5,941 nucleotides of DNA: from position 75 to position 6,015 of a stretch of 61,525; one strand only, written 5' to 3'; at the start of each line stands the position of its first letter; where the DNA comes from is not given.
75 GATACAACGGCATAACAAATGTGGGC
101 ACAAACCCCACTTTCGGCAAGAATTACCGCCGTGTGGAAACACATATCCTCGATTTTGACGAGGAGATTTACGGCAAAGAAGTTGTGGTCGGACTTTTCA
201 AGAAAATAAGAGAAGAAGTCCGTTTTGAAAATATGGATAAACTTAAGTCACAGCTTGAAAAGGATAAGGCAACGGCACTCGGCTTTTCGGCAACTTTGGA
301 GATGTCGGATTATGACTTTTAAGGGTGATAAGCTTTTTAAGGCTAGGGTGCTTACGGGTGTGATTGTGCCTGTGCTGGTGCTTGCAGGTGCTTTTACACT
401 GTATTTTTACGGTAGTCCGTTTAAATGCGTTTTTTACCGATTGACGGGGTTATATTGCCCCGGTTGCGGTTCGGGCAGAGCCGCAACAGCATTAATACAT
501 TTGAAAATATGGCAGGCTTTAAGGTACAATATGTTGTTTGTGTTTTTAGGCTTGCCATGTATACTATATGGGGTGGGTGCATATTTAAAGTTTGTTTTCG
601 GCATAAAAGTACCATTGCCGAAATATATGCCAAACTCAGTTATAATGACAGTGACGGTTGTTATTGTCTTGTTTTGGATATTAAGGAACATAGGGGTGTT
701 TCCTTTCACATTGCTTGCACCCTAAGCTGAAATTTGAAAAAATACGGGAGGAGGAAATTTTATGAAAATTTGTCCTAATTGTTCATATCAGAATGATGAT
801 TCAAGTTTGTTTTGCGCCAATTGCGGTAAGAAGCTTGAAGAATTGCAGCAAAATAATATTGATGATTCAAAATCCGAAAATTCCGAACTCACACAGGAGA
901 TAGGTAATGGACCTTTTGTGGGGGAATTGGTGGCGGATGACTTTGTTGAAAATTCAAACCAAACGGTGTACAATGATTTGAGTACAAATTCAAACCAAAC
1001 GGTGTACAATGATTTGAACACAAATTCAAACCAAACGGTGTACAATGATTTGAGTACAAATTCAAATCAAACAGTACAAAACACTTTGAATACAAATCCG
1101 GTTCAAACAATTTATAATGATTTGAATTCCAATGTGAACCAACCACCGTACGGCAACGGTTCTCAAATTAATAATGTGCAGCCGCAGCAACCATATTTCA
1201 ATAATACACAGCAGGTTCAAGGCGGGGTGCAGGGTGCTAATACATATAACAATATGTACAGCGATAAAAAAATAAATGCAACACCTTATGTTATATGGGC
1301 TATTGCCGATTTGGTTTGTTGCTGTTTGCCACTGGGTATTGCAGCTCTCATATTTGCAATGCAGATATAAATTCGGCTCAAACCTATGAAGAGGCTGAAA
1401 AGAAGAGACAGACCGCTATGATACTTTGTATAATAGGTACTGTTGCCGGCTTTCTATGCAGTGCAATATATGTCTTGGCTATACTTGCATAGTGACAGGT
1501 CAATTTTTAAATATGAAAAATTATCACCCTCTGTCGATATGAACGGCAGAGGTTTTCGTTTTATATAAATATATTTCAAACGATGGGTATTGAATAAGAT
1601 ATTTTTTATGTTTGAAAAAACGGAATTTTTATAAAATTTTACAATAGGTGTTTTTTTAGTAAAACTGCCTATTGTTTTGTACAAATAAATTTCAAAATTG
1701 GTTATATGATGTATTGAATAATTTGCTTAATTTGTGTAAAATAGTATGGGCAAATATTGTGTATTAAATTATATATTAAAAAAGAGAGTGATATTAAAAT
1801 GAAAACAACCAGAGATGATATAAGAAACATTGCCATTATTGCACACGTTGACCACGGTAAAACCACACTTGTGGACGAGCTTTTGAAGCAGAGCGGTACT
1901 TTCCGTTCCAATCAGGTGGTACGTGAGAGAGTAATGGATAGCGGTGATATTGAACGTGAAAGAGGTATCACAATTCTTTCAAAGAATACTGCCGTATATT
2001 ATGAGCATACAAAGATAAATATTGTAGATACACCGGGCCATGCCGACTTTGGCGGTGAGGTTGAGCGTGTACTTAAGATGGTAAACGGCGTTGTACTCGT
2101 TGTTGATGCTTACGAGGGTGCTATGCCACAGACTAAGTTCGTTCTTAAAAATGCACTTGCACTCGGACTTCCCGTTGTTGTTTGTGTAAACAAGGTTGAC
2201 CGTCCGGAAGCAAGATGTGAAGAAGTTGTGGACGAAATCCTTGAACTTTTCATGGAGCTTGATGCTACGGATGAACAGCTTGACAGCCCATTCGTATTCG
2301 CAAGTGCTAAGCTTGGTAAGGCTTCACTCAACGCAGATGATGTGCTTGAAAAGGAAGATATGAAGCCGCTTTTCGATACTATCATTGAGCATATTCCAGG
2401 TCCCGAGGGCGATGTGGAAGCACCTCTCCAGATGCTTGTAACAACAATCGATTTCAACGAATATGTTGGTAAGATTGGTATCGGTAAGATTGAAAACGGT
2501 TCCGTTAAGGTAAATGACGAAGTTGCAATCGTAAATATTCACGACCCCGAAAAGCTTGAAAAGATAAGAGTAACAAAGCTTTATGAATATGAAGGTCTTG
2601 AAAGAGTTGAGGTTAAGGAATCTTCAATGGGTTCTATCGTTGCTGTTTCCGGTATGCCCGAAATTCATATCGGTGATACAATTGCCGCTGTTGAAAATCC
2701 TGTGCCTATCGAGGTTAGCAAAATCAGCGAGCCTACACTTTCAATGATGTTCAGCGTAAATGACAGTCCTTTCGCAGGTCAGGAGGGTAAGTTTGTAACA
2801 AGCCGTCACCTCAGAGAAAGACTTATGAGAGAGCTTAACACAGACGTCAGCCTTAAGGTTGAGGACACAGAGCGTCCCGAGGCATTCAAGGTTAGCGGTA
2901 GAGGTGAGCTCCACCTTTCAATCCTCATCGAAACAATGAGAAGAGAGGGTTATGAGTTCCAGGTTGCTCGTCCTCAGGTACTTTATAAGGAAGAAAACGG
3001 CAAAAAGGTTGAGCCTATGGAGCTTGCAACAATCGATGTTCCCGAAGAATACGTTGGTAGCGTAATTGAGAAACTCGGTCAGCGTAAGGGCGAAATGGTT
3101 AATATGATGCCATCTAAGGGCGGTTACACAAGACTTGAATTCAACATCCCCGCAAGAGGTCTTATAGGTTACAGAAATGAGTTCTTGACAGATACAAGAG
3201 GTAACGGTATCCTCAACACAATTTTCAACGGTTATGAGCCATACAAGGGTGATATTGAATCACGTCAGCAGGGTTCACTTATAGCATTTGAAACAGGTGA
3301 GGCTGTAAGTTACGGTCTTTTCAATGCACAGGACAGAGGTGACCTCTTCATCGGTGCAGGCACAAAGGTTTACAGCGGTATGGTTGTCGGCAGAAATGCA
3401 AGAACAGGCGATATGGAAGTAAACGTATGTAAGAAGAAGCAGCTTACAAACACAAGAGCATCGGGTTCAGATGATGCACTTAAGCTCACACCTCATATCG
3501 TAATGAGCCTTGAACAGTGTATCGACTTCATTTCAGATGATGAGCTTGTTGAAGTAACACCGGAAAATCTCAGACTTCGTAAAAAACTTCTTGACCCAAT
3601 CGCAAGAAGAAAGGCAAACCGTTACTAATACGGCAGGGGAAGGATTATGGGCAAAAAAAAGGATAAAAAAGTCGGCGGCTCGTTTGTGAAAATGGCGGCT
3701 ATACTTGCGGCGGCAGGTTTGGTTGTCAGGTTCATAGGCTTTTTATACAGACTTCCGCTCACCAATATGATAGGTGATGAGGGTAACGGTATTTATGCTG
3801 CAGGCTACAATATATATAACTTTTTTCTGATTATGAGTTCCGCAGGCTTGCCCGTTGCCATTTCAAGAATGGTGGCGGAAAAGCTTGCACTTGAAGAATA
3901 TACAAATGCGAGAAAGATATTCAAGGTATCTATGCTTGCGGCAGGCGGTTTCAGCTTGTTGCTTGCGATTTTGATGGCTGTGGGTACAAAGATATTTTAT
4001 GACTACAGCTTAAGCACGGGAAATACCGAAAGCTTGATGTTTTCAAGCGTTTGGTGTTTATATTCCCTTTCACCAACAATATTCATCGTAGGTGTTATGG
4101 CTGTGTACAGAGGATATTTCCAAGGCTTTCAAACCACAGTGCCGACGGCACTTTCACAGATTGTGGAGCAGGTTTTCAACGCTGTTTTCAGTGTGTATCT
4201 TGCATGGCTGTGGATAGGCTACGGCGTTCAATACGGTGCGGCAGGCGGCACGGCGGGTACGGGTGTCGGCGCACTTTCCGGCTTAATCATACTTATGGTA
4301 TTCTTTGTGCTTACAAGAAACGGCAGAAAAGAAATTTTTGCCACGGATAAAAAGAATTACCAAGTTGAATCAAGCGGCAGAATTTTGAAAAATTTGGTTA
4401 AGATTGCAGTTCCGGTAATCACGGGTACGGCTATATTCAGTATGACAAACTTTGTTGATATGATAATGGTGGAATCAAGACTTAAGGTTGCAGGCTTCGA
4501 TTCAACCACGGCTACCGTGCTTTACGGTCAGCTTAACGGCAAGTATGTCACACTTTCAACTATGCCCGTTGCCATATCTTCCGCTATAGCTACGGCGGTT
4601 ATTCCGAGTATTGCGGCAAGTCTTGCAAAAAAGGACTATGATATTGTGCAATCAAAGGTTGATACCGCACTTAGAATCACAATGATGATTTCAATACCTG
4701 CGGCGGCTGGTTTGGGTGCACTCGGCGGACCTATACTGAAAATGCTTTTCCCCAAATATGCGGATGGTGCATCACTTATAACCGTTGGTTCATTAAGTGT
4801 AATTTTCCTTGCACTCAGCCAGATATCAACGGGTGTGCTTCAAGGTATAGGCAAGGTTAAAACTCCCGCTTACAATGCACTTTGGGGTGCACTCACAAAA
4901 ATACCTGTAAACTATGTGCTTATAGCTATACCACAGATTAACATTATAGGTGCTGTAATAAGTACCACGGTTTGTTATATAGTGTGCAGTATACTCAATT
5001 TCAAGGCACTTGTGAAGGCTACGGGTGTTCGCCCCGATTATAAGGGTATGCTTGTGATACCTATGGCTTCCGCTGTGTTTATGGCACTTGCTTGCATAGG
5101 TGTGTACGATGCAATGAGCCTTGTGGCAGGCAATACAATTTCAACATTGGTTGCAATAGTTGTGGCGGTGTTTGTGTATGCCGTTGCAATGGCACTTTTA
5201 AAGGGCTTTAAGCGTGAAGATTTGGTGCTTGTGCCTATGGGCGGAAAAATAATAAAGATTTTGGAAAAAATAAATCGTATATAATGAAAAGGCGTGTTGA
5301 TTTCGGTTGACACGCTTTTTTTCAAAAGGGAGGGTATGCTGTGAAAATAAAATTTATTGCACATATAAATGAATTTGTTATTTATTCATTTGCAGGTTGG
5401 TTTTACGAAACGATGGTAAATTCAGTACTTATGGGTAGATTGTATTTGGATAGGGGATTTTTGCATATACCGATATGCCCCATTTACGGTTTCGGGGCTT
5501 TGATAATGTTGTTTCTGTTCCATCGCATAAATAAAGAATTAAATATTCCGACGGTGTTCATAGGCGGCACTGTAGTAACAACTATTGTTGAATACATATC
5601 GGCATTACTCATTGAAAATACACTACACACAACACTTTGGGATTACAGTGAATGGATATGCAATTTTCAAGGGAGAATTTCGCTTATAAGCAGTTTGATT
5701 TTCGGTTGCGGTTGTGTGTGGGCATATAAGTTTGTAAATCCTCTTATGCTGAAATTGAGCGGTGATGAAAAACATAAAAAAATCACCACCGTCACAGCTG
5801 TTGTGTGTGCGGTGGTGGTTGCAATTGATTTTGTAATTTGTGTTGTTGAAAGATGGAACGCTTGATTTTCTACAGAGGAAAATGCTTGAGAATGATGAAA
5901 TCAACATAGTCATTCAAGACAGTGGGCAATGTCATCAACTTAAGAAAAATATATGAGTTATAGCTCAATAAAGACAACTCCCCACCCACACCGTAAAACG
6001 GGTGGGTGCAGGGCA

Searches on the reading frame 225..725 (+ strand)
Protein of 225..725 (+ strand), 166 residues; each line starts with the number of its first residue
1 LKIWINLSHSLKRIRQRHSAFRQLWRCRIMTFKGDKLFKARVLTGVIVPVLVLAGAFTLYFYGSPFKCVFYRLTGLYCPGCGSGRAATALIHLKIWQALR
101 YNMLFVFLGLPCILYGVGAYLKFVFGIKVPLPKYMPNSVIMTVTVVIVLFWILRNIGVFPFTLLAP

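Call 70: search_protein_families(library=pfam, proteins=[window:225-725:+], max_evalue=0.001)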
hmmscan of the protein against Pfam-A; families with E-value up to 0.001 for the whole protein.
window:225-725:+ (166 aa): 1 family
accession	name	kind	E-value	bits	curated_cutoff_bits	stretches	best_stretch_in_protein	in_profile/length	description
PF10825.13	DUF2752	-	8.6e-16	58.2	27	1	68-115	1-48/49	Protein of unknown function (DUF2752)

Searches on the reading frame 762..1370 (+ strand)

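Call 70: search_protein_families(library=pfam, proteins=[window:762-1370:+], max_evalue=0.001)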
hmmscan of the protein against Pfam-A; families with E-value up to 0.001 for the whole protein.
window:762-1370:+ (202 aa): 4 families
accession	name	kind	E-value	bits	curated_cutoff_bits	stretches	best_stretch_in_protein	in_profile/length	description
PF13240.11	Zn_Ribbon_1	-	4.3e-07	29.9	25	1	4-25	2-23/23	zinc-ribbon domain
PF04505.17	CD225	-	1.4e-06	28.7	27.1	1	176-201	5-30/68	Interferon-induced transmembrane protein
PF13248.11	Zn_ribbon_3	-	5.3e-05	23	27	1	1-25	2-26/26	zinc-ribbon domain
PF12773.13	DZR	-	0.0001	22.8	27.3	1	4-26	1-23/45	Double zinc ribbon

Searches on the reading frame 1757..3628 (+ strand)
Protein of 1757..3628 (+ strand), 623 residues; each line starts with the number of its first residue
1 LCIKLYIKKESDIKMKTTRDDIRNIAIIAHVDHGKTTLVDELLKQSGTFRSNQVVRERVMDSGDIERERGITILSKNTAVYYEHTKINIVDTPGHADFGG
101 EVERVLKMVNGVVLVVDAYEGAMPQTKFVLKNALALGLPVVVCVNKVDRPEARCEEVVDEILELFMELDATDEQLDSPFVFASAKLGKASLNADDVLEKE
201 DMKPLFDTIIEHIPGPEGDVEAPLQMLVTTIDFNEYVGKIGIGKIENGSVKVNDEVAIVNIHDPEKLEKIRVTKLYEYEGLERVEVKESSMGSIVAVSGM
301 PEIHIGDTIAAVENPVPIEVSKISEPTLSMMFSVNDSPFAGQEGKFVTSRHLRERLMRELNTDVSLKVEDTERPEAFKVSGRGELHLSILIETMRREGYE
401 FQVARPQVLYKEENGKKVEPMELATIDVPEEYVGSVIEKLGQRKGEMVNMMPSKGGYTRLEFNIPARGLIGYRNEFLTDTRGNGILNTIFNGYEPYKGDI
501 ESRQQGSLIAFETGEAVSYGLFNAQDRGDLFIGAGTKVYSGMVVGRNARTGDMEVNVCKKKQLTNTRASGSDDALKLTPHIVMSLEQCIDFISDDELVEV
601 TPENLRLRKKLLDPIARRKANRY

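Call 70: search_protein_families(library=pfam, proteins=[window:1757-3628:+], max_evalue=0.001)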
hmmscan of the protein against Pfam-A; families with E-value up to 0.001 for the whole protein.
window:1757-3628:+ (623 aa): 8 families
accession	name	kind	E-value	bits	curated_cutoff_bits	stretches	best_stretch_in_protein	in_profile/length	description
PF00009.33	GTP_EFTU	-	2.7e-58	197.1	26.5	1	21-214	2-187/188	Elongation factor Tu GTP binding domain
PF21018.2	BipA_C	-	3.9e-47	159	23.8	1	505-613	1-109/110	TypA/BipA C-terminal domain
PF00679.30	EFG_C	-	2.4e-25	88.8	27.9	1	418-502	3-87/89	Elongation factor G C-terminus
PF03144.31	GTP_EFTU_D2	-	4.1e-10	40.4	30.3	1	238-310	1-73/73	Elongation factor Tu domain 2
PF22042.2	EF-G_D2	-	6.8e-07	29.7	27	1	224-311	2-83/84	Elongation factor G domain 2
PF14492.12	EFG_III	-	1.5e-05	25.4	27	1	350-402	19-72/75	Elongation Factor G, domain III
PF01926.29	MMR_HSR1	-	3.3e-05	24.4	21.9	1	25-146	2-113/113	50S ribosome-binding GTPase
PF02421.24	FeoB_N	-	0.00077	19.4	27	0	70-163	32-131/156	Ferrous iron transport protein B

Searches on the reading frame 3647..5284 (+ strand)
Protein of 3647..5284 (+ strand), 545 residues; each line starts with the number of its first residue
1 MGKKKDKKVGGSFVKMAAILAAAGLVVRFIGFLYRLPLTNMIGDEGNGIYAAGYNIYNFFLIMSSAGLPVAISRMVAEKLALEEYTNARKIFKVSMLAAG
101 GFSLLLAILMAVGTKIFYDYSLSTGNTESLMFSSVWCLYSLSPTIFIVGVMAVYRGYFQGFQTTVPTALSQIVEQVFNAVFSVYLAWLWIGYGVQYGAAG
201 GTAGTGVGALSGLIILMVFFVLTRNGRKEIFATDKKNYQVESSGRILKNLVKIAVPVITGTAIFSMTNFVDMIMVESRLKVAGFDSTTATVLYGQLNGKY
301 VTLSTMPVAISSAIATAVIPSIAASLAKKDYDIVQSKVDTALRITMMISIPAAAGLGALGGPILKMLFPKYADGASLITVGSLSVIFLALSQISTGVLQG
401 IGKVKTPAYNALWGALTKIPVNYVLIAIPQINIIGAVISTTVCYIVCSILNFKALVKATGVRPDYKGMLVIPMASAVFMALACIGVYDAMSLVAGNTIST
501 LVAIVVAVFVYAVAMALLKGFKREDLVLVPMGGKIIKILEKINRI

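Call 70: search_protein_families(library=pfam, proteins=[window:3647-5284:+], max_evalue=0.001)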
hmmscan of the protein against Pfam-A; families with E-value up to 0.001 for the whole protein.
window:3647-5284:+ (545 aa): 3 families
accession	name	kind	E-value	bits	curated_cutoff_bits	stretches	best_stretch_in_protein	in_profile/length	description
PF01943.22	Polysacc_synt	-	2.3e-24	86.7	28.2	1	15-323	3-271/274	Polysaccharide biosynthesis protein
PF03023.19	MurJ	-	1.1e-15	57.6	27.4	1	87-497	51-442/451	Lipid II flippase MurJ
PF01554.23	MatE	-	2.3e-11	44.1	24.9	2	304-424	38-161/161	MatE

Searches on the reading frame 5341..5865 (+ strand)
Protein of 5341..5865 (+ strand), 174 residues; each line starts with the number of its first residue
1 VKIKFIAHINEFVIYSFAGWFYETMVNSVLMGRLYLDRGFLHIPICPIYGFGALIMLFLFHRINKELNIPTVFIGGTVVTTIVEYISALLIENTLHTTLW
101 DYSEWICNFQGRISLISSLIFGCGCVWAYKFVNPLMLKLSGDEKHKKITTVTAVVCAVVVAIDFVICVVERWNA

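Call 70: search_protein_families(library=pfam, proteins=[window:5341-5865:+], max_evalue=0.001)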
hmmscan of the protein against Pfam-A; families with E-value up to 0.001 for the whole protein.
window:5341-5865:+ (174 aa): 1 family
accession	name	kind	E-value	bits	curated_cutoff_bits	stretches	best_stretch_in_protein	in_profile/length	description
PF06541.16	ABC_trans_CmpB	-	1.3e-40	139.5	25.9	1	12-167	3-150/151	Putative ABC-transporter type IV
